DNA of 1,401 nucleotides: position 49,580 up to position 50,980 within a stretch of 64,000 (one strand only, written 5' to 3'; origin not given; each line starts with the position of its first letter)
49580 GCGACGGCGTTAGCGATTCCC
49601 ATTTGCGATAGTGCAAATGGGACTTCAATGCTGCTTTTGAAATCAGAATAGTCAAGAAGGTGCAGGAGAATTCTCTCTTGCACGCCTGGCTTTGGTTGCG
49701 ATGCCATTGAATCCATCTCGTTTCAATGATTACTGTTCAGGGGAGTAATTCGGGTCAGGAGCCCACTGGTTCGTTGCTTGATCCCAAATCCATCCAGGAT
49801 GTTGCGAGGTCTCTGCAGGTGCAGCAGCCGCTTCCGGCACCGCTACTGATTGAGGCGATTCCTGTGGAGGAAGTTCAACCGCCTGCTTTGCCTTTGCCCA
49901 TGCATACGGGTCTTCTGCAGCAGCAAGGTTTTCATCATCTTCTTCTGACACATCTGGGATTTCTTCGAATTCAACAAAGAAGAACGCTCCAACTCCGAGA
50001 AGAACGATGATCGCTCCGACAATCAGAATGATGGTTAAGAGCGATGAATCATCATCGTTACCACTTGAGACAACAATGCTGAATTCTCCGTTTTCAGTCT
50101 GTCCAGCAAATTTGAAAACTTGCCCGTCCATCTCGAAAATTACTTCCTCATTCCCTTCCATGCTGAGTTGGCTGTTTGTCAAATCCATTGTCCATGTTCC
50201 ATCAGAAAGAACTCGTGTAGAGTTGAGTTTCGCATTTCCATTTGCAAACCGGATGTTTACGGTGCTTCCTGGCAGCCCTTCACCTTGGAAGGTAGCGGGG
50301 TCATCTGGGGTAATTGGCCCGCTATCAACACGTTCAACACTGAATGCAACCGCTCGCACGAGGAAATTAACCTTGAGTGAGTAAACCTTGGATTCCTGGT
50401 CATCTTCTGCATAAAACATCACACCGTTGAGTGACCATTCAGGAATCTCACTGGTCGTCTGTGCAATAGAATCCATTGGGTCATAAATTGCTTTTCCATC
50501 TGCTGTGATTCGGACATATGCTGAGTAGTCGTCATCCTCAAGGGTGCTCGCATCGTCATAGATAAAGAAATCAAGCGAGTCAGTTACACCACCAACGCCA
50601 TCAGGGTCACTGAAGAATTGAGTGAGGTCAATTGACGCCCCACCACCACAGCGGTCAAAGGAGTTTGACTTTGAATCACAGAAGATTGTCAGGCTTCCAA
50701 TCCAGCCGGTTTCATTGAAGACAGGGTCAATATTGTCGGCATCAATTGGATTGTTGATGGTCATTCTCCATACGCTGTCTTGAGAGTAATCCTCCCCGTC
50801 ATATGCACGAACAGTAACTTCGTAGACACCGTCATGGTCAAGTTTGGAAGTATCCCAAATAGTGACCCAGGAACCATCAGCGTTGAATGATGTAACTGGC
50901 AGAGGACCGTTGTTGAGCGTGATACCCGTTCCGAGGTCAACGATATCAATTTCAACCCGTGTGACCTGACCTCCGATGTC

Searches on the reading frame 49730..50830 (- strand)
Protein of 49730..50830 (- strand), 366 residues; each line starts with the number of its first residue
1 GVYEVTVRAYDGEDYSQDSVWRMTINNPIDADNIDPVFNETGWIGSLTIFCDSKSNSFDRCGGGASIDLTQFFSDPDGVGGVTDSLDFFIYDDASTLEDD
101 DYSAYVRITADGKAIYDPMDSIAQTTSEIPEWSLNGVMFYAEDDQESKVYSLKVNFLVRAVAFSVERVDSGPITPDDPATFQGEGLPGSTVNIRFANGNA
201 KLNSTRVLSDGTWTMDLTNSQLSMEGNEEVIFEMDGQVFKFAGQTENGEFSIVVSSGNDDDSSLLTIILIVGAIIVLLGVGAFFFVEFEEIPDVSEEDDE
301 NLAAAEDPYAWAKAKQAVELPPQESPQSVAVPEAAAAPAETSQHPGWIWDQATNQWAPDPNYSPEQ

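Call 25: find_related_loci(query=window:49730-50830:-, collection=genome_contigs, flank=3000)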
Query window:49730-50830:- (366 aa) in genome_contigs; peptide patterns used: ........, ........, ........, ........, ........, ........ (x = any residue, [..] = any of these).
112 stretches matched a pattern; 58 encode a relative of the query (tblastn E <= 1e-3); 56 distinct loci.
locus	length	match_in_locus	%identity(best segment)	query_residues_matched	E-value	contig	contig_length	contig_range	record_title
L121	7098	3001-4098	96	1-366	0e+0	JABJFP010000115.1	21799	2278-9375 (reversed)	MAG: Methanobacteriota archaeon isolate SI074_bin128 k141_798323, whole genome shotgun sequence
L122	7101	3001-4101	88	1-366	0e+0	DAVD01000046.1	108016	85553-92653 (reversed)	MAG TPA_asm: Candidatus Poseidonia alphae isolate UBA255 UBA255_contig_5464, whole genome shotgun sequence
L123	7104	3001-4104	88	1-366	0e+0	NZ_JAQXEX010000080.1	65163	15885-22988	MAG: Poseidonia sp. isolate cluster2-bin.125 k141_4626123, whole genome shotgun sequence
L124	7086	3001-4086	79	1-365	0e+0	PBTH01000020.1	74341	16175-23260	MAG: Methanobacteriota archaeon isolate NP65 MHASMcontig_11155, whole genome shotgun sequence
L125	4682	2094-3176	79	1-365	0e+0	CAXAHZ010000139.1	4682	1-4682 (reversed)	MAG TPA_asm: uncultured euryarchaeote isolate ERR3525244_concoct_132 genome assembly, contig: ERZ22156399.9739, whole ge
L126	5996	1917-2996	67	2-362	9e-165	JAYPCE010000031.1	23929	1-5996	MAG: Poseidonia sp. isolate 139581_S182_metabat_bins_sens.tsv.102 NODE_2222_length_23929_cov_10.078495, whole genome sho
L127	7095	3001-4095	72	2-366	2e-164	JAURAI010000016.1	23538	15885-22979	MAG: Poseidonia sp. isolate SFB_13D_100_41 k141_2313013_length_23538_cov_19.3164, whole genome shotgun sequence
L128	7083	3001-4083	69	2-362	2e-164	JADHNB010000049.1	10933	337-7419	MAG: Poseidonia sp. isolate BS301-5m-G57 BS301-5m-C8194, whole genome shotgun sequence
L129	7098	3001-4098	92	1-366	0e+0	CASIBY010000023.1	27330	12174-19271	MAG: Candidatus Poseidoniaceae archaeon isolate FRAM_WSC20_S10_BML_bin_60_1 genome assembly, contig: FRAM_WSC20_S10_BML_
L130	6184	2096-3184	69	2-362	9e-164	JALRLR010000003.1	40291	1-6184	MAG: Poseidonia sp. isolate JJ.4 NODE_3_length_40291_cov_9.003009, whole genome shotgun sequence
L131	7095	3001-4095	67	2-366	6e-163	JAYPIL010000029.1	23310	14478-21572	MAG: Poseidonia sp. isolate 139577_S178_maxbin_bins.tsv.038 NODE_2044_length_23310_cov_7.852161, whole genome shotgun se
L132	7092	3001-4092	70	3-366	3e-160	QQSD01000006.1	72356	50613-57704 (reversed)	MAG: Candidatus Poseidoniales archaeon isolate bin_245 U_43203-6, whole genome shotgun sequence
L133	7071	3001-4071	68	2-362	2e-159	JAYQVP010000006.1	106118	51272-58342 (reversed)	MAG: Poseidonia sp. isolate SD9010_S4_metabat_bins_sens.tsv.079 NODE_80_length_106118_cov_11.588678, whole genome shotgu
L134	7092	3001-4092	70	2-366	2e-158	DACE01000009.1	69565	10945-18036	MAG TPA_asm: Euryarchaeota archaeon UBA256 UBA256_contig_5485, whole genome shotgun sequence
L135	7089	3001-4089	68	2-362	6e-153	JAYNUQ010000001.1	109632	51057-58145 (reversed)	MAG: Candidatus Poseidoniales archaeon isolate 139536_S27_maxbin_bins.tsv.039 NODE_36_length_109632_cov_11.084260, whole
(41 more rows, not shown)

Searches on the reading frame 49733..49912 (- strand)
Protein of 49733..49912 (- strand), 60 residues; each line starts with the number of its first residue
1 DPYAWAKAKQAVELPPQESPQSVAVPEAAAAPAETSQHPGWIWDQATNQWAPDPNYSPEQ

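Call 61: predict_structure(protein=window:49733-49912:-)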
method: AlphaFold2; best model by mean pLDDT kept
length: 60 residues; sequences in the alignment: 1
mean_pLDDT: 68.3   pTM: 0.31
mean pLDDT of the five models: 68.3, 63.8, 62.2, 62.1, 60.7
residues with pLDDT >= 90: 1; 70-90: 21; 50-70: 36; < 50: 2
segments of 3 or more residues with pLDDT < 50: none
pLDDT, mean of each block of 10 residues (from residue 1): 58 65 58 64 87 79
secondary structure, 60 per line:
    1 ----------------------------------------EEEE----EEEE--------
elements in order: E41-44 E49-52
